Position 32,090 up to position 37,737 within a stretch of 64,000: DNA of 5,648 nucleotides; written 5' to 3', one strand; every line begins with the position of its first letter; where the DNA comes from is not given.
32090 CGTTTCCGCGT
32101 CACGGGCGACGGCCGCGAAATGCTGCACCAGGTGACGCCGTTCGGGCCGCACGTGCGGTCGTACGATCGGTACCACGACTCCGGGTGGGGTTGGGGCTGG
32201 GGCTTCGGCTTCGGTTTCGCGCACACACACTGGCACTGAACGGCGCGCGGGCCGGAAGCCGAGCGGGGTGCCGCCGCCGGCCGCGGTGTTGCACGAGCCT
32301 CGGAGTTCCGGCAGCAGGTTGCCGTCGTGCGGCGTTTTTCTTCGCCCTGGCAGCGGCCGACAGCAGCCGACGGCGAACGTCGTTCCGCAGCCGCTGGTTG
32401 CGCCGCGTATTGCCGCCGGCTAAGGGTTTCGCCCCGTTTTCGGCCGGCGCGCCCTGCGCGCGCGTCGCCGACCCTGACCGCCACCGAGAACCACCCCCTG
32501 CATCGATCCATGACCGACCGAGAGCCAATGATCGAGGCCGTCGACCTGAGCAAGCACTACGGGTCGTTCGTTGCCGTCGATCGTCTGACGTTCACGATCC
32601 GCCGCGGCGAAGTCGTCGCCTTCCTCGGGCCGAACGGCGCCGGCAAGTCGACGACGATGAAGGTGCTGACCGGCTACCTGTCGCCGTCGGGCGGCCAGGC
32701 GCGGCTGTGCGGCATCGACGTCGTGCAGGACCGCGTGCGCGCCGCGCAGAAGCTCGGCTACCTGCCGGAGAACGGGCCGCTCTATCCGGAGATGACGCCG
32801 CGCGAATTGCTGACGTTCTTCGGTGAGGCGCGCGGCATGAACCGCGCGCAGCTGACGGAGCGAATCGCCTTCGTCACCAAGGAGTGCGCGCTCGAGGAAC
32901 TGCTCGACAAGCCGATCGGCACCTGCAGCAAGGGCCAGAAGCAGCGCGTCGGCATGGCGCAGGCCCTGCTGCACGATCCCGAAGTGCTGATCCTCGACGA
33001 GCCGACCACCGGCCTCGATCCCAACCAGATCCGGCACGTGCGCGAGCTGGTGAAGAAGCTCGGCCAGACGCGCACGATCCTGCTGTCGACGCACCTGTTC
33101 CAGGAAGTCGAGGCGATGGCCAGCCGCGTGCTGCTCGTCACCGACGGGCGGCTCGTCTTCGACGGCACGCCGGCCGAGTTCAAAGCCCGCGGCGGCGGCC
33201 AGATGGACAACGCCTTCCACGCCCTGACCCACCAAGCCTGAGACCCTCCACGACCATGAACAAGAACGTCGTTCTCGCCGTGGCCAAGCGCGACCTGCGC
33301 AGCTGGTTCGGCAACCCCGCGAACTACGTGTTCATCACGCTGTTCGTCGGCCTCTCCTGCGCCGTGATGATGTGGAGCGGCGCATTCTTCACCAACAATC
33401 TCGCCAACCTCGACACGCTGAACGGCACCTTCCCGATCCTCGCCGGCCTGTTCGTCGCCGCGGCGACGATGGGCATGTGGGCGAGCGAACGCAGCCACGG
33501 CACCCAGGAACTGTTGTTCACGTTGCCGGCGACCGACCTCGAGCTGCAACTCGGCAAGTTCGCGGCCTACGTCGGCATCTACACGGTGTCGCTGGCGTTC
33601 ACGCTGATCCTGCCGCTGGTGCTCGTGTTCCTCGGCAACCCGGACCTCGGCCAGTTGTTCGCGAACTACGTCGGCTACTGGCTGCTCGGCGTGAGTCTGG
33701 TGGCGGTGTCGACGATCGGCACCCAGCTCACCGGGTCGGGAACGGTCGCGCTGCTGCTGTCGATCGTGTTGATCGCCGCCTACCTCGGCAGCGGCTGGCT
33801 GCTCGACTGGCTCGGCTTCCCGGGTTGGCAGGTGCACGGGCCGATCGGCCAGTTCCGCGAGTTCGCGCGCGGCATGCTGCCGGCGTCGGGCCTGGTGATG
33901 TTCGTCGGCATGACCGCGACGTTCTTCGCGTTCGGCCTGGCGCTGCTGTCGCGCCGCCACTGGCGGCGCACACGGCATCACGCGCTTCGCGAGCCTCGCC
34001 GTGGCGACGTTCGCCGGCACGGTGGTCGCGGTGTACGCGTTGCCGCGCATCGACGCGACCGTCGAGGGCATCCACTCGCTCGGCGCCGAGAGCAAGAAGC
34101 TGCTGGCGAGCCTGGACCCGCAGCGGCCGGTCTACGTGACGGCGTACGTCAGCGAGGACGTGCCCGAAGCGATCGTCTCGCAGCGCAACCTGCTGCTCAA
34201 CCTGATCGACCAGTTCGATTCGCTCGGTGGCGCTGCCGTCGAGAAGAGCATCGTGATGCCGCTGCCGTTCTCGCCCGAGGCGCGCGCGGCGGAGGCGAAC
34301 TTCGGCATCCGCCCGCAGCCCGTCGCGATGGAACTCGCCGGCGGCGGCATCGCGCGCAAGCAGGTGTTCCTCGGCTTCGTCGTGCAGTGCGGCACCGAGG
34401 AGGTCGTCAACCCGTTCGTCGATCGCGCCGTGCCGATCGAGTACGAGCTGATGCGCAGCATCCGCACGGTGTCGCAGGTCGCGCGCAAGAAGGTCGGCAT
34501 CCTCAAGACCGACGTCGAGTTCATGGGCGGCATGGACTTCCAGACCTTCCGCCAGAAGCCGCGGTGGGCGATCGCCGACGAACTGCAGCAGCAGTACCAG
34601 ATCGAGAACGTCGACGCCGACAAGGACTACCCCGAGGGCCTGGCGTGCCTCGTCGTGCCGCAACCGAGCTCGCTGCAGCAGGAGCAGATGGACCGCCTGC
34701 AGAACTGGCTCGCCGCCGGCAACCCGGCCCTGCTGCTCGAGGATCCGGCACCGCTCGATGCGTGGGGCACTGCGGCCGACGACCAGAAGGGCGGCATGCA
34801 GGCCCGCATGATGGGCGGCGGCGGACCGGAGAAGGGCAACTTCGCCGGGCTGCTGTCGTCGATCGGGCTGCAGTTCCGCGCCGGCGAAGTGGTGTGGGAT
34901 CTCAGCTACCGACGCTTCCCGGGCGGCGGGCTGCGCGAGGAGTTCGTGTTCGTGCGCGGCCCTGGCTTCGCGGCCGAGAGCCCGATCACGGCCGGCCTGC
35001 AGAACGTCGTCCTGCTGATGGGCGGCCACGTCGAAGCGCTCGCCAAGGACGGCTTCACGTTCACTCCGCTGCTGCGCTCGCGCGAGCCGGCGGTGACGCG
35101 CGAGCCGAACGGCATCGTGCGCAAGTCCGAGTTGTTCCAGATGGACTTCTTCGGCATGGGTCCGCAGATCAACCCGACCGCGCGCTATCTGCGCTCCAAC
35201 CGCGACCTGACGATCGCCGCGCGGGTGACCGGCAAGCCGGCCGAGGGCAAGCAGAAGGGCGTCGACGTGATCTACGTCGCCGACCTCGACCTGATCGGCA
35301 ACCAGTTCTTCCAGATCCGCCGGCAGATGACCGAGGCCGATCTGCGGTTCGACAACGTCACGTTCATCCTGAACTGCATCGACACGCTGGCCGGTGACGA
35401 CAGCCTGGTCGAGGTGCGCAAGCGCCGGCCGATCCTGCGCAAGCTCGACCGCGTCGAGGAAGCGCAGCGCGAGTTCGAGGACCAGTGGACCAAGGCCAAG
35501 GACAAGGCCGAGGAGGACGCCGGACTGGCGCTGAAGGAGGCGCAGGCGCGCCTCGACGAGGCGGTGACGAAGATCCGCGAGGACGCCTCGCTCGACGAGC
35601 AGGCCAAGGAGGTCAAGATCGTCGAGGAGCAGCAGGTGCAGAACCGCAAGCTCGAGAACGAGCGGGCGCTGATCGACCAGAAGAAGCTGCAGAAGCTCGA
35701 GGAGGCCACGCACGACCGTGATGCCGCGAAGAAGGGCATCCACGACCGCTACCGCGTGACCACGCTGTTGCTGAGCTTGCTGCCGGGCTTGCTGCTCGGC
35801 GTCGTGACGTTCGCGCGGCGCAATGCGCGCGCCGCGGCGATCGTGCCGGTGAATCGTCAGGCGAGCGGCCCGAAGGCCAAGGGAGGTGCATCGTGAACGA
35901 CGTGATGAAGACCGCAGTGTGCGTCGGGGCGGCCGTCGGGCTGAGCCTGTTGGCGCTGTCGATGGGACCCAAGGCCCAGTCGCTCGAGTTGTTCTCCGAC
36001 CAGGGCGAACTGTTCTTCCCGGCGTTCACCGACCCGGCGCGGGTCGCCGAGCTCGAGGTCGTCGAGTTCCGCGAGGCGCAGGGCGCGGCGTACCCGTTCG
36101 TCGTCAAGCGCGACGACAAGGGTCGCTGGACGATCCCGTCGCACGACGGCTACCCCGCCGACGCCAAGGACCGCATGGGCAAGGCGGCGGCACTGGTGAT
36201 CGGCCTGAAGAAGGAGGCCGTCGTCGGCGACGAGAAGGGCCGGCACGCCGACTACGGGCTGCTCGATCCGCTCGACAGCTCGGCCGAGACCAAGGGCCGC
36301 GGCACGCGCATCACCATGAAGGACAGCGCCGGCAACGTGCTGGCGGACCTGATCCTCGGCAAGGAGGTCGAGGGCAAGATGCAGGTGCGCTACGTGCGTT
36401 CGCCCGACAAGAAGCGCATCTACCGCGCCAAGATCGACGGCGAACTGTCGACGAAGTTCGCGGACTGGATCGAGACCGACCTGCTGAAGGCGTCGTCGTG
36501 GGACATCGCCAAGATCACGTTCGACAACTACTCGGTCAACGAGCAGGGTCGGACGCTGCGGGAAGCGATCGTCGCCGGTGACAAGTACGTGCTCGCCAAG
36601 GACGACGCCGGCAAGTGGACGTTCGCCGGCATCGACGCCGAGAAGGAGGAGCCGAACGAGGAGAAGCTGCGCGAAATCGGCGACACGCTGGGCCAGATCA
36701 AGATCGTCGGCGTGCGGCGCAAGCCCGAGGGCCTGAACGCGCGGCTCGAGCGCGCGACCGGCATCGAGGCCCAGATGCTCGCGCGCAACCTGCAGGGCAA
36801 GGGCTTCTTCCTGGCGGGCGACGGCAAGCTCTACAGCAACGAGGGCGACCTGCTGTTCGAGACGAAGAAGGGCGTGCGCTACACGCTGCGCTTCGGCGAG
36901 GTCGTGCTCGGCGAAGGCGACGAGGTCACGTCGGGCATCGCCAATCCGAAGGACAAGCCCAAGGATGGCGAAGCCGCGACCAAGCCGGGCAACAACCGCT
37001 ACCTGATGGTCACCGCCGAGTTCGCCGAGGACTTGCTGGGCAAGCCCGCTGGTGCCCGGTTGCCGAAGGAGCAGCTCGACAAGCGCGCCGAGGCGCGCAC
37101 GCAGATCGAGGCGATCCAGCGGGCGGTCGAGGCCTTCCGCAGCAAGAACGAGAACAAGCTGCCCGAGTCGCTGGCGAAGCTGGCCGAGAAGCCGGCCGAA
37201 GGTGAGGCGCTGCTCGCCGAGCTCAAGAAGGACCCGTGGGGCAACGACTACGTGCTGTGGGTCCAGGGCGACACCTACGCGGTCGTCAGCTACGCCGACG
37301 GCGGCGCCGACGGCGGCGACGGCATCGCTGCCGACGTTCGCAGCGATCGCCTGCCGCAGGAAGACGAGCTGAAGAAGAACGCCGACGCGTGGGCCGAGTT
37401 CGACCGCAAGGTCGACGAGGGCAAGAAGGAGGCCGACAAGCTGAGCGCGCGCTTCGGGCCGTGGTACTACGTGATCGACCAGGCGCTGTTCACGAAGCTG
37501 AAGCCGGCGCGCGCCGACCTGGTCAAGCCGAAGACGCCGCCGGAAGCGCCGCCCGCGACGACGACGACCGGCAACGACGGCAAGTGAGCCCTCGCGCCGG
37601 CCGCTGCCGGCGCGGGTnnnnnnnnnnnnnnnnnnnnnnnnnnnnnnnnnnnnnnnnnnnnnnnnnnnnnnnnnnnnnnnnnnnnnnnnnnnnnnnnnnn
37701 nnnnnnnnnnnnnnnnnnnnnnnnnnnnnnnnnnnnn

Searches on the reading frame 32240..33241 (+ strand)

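Call 30: search_protein_families(library=pfam, proteins=[window:32240-33241:+], max_evalue=0.001)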
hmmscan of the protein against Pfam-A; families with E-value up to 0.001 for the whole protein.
window:32240-33241:+ (333 aa): 2 families
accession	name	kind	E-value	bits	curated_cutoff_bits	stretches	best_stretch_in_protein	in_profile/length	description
PF00005.33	ABC_tran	-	2.8e-31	109.4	25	1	114-257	2-137/137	ABC transporter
PF13304.12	AAA_21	-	2.1e-12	48.2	27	1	230-285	239-298/304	AAA domain, putative AbiEii toxin, Type IV TA system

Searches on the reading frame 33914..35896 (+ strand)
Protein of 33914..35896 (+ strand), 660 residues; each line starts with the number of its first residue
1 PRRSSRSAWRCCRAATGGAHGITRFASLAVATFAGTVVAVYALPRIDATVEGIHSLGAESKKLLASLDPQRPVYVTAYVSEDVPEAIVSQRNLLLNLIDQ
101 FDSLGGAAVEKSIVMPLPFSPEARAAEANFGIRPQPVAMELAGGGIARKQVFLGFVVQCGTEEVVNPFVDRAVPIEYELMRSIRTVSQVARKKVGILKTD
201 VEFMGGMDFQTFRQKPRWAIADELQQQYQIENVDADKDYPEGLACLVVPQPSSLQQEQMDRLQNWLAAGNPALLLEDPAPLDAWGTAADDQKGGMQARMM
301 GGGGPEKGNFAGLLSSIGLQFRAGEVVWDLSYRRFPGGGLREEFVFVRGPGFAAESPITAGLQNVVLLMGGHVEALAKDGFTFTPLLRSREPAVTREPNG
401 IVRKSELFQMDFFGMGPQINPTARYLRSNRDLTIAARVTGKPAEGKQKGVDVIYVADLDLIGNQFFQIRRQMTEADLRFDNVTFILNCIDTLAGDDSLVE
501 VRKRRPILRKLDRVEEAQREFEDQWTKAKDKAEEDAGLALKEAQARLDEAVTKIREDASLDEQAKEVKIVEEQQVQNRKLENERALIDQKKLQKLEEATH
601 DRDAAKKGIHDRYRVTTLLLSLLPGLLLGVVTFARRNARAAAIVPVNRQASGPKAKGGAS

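Call 31: search_protein_families(library=pfam, proteins=[window:33914-35896:+], max_evalue=0.001)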
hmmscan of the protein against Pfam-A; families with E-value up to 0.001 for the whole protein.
window:33914-35896:+ (660 aa): 3 families
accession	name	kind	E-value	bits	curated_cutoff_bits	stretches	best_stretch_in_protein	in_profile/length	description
PF09822.16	ABC_transp_aux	-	5.1e-32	111.7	34.7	1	191-488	1-288/288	ABC-type uncharacterized transport system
PF23357.1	DUF7088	-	3.2e-13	50.2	27.8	1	52-158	3-105/105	Domain of unknown function (DUF7088)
PF14258.12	DUF4350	-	0.00091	20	30.4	0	228-287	21-84/181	Domain of unknown function (DUF4350)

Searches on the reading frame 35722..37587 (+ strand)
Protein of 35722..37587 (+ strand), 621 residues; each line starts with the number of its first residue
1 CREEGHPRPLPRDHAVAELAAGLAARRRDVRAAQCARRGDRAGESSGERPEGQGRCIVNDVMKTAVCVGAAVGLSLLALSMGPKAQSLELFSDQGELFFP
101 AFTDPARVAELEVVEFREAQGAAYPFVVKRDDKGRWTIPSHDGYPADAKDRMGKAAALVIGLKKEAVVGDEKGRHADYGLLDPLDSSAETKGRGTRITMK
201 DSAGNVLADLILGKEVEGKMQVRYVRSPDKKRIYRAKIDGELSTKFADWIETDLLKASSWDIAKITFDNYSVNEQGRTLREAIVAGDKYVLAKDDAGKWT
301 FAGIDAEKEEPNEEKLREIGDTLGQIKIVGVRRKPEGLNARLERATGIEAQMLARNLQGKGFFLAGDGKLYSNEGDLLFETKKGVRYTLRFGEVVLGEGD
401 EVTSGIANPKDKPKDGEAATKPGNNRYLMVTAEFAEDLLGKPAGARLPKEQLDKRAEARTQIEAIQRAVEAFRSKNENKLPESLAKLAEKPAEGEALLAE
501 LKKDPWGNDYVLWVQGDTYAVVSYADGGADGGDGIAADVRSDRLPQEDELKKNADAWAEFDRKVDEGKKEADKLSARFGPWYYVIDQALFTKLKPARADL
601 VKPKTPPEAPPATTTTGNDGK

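Call 31: search_protein_families(library=pfam, proteins=[window:35722-37587:+], max_evalue=0.001)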
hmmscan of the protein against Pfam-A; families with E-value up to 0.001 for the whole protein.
window:35722-37587:+ (621 aa): 2 families
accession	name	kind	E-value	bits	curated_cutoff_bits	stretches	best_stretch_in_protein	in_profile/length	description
PF14238.11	DUF4340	-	2.6e-17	64.1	25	1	136-332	1-168/183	Domain of unknown function (DUF4340)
PF08334.16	T2SSG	-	4.6e-10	40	21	1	454-541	10-107/108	Type II secretion system (T2SS), protein G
